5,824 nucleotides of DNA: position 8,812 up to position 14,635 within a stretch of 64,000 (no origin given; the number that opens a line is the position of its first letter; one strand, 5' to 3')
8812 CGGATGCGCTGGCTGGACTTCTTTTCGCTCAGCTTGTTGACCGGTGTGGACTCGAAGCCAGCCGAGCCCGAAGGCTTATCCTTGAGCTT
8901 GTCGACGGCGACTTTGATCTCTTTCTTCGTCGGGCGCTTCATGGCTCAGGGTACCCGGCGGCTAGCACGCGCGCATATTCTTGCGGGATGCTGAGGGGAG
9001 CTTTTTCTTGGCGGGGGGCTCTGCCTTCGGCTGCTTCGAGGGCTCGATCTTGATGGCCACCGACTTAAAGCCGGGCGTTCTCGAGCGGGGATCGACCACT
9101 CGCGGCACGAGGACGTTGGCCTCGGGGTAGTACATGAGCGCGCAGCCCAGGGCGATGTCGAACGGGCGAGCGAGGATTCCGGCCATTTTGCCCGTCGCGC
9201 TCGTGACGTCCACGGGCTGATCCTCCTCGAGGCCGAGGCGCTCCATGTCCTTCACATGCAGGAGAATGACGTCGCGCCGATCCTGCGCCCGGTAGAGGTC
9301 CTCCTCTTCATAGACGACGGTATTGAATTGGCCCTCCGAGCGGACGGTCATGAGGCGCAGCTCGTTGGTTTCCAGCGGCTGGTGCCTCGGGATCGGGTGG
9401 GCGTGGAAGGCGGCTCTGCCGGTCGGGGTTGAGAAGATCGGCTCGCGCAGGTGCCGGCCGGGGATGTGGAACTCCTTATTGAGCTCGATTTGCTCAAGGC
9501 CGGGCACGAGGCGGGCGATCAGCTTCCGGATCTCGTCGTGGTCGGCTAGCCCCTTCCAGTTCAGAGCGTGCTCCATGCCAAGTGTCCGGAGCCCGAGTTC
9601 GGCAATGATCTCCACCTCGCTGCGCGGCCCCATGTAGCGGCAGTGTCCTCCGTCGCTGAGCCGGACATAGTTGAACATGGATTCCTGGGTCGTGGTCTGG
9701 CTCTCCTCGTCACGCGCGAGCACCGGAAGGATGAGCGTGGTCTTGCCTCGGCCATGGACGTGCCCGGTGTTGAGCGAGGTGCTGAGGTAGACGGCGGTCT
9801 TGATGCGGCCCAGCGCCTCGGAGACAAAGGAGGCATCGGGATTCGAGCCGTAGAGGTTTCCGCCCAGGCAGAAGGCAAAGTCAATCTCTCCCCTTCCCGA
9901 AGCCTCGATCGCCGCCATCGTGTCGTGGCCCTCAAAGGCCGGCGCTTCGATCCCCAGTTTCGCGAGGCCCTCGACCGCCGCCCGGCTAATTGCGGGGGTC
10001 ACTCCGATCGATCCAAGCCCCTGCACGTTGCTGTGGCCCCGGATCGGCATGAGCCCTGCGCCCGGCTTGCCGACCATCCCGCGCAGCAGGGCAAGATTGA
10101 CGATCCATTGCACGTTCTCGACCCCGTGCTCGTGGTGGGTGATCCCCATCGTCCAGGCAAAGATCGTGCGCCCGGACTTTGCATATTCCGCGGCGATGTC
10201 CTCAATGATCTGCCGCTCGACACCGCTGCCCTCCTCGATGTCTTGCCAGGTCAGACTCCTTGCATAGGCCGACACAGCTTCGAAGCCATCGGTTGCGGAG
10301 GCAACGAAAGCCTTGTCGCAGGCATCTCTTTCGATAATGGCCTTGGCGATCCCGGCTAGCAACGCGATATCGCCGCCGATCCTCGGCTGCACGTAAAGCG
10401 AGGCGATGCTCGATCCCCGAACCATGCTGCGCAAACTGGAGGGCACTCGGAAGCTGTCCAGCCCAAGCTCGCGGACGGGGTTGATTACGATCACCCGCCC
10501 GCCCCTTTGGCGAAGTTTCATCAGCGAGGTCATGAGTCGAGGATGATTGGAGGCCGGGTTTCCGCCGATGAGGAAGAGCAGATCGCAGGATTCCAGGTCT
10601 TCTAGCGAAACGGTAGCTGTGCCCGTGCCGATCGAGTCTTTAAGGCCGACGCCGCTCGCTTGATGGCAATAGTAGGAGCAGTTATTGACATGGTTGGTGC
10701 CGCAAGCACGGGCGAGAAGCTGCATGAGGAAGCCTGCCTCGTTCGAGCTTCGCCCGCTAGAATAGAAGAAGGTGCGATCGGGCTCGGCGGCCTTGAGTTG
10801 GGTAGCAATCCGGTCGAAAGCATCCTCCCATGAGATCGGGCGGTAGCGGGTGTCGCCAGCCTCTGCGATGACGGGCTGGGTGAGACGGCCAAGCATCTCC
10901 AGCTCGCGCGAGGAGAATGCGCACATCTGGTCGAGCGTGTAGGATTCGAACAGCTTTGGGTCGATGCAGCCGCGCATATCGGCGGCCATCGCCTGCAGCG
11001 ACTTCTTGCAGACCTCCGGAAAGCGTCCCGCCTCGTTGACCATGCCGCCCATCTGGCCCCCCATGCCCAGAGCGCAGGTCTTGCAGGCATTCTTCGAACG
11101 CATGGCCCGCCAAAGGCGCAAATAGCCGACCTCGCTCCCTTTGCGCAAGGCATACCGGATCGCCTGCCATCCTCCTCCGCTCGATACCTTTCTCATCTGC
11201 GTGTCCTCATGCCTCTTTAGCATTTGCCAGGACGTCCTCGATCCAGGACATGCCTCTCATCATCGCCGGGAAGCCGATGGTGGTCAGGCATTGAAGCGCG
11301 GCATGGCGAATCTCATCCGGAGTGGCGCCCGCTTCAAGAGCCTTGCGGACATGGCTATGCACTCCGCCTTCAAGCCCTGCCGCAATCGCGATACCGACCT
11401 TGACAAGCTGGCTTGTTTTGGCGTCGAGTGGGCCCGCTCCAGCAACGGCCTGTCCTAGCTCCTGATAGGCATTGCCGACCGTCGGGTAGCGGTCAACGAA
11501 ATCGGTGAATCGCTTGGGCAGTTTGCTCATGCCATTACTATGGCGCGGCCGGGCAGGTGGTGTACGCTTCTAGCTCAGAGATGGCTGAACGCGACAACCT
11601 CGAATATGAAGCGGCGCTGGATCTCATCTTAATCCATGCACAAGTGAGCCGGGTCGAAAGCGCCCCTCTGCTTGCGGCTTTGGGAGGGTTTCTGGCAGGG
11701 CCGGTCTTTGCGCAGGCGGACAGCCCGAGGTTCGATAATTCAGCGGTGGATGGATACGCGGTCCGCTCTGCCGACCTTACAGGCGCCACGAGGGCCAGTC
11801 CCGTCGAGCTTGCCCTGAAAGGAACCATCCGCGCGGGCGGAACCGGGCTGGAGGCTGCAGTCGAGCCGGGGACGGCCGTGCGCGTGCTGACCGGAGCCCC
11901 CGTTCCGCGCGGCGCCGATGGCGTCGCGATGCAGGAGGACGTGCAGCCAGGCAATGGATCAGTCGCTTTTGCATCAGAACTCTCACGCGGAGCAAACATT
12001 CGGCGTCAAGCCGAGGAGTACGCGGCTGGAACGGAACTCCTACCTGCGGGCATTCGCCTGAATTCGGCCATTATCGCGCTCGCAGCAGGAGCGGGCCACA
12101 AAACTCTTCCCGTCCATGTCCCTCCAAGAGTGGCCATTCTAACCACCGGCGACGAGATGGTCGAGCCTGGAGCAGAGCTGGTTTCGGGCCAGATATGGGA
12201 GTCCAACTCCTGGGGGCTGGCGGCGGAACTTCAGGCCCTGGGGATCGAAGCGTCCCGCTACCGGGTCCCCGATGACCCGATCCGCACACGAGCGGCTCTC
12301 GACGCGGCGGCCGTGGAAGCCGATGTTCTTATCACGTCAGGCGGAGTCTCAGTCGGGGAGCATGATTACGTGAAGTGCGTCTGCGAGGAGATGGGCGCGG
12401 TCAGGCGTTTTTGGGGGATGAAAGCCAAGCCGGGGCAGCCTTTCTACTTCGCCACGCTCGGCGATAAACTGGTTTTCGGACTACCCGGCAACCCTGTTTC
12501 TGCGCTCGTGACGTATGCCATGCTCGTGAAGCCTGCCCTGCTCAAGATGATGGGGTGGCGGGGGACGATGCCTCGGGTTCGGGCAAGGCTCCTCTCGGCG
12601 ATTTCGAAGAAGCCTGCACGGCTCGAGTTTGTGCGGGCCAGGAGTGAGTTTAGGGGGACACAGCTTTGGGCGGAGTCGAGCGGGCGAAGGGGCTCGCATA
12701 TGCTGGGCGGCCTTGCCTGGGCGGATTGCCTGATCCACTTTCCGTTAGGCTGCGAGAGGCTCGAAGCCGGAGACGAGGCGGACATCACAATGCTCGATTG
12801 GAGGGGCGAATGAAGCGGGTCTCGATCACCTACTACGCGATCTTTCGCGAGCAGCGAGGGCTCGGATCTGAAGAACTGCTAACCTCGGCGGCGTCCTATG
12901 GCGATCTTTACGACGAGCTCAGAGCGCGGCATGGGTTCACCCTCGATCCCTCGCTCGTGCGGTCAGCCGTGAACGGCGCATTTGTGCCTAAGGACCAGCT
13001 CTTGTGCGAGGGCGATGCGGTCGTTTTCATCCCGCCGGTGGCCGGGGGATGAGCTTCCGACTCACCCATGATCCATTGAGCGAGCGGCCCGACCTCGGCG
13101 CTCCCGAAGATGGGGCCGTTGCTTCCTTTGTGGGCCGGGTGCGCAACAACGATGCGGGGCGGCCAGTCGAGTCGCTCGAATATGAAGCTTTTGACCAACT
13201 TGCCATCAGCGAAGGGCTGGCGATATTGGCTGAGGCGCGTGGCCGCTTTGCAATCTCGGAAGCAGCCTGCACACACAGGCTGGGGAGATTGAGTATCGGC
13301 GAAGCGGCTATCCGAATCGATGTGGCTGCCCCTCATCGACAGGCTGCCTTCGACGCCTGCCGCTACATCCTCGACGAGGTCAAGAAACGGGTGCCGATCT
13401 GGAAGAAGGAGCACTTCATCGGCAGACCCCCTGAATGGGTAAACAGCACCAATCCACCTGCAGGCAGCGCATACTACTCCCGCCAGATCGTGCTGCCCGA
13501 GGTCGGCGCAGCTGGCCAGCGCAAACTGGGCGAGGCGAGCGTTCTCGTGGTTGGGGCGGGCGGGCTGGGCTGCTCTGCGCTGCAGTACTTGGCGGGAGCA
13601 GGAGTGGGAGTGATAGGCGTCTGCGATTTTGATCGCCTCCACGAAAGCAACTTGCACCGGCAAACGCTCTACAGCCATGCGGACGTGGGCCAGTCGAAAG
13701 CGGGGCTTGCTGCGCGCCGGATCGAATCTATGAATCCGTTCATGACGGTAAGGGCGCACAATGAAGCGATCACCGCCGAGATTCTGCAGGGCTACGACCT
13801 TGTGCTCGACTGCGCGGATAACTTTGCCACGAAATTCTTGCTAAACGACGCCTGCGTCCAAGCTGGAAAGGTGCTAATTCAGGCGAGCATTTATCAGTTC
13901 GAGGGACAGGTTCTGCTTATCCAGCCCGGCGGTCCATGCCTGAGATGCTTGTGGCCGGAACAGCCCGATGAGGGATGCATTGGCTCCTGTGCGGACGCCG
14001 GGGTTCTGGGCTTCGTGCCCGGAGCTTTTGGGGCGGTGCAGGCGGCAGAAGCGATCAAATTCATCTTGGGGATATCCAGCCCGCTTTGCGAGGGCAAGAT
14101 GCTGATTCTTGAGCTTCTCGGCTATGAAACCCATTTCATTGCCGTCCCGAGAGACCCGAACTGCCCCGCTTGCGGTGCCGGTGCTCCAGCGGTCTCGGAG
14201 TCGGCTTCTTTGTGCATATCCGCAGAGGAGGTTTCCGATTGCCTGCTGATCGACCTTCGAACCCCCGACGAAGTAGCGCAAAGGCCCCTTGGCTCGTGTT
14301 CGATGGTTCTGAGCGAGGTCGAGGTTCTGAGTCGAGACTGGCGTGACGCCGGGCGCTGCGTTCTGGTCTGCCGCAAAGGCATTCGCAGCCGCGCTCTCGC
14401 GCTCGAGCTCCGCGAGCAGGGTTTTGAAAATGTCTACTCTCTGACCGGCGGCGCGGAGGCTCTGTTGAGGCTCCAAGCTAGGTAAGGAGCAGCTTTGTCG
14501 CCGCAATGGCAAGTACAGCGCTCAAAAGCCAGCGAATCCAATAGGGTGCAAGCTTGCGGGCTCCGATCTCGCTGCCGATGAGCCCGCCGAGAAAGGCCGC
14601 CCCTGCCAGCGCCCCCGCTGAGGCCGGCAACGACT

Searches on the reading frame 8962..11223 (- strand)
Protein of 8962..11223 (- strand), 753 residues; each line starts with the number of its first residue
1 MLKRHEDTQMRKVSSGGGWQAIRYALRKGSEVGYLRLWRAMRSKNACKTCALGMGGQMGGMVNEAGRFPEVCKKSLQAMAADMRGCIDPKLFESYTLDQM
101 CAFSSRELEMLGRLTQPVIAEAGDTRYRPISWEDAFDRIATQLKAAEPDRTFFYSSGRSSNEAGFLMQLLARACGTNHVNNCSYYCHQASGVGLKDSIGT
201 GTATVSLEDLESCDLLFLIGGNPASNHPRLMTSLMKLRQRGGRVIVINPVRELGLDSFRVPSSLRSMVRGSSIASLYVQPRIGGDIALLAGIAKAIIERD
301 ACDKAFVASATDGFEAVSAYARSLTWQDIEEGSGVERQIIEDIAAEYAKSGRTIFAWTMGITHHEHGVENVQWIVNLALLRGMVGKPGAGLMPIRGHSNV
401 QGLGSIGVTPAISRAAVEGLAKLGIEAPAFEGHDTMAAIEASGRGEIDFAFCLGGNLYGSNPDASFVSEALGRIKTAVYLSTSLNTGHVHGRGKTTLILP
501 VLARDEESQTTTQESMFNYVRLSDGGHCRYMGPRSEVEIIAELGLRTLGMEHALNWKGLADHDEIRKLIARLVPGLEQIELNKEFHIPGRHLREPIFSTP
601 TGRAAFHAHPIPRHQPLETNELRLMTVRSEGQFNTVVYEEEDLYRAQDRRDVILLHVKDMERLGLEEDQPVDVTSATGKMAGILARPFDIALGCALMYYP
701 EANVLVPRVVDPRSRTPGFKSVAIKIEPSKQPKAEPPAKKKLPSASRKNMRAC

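Call 74: search_protein_families(library=pfam, proteins=[window:8962-11223:-], max_evalue=0.0001)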
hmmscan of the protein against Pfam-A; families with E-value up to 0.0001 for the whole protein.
window:8962-11223:- (753 aa): 2 families
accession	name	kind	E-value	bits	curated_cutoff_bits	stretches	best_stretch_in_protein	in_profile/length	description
PF00384.28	Molybdopterin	-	5.4e-32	111.6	24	1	113-487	1-299/353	Molybdopterin oxidoreductase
PF01568.27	Molydop_binding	-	5.2e-17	62.3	26.8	1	622-723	1-110/110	Molydopterin dinucleotide binding domain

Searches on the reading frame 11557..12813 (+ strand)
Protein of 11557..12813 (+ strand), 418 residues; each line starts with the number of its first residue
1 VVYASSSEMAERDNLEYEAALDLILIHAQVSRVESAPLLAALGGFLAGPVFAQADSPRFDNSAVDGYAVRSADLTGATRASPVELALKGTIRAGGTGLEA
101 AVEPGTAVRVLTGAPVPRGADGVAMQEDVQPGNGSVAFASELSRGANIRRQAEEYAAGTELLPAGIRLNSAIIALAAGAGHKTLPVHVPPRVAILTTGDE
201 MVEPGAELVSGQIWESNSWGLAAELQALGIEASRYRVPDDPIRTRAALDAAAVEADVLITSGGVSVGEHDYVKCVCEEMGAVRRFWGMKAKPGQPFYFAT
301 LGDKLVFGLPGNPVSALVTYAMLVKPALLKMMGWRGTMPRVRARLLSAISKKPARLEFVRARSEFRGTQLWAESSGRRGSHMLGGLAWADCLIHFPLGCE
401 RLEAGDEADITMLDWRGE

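Call 74: search_protein_families(library=pfam, proteins=[window:11557-12813:+], max_evalue=0.0001)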
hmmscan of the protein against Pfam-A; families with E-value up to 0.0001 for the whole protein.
window:11557-12813:+ (418 aa): 3 families
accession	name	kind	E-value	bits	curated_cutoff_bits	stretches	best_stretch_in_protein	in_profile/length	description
PF03453.22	MoeA_N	-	3.5e-38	131.2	30.8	1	16-180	2-160/160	MoeA N-terminal region (domain I and II)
PF00994.29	MoCF_biosynth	-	6.9e-29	100.8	26.6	1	193-329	1-143/144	Probable molybdopterin binding domain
PF03454.20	MoeA_C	-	5.2e-16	59.1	22.1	1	342-411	1-70/72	MoeA C-terminal region (domain IV)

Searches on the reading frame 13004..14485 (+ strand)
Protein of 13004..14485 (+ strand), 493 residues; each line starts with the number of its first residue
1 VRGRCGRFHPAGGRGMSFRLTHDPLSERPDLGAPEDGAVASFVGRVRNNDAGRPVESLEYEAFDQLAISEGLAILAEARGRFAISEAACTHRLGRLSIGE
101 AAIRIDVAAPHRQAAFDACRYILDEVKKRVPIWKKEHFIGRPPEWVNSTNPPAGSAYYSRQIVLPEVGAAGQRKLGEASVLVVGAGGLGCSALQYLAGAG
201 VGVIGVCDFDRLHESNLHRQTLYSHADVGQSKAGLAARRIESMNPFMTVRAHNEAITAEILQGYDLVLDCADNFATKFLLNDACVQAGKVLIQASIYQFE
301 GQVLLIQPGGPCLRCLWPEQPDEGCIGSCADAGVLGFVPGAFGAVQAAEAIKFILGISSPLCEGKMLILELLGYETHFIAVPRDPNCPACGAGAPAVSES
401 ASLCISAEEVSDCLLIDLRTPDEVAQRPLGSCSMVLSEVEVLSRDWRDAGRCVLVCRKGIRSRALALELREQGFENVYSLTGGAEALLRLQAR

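Call 74: search_protein_families(library=pfam, proteins=[window:13004-14485:+], max_evalue=0.0001)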
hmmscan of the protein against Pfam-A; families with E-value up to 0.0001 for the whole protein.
window:13004-14485:+ (493 aa): 3 families
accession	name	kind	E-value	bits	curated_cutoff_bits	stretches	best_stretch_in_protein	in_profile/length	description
PF00899.27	ThiF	-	5.8e-72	242.1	28.1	1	158-389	1-238/238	ThiF family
PF02391.22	MoaE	-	3.3e-31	108.3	23.4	1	33-129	17-114/114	MoaE protein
PF00581.25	Rhodanese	-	2.9e-06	28.1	22.2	1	413-486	14-98/102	Rhodanese-like domain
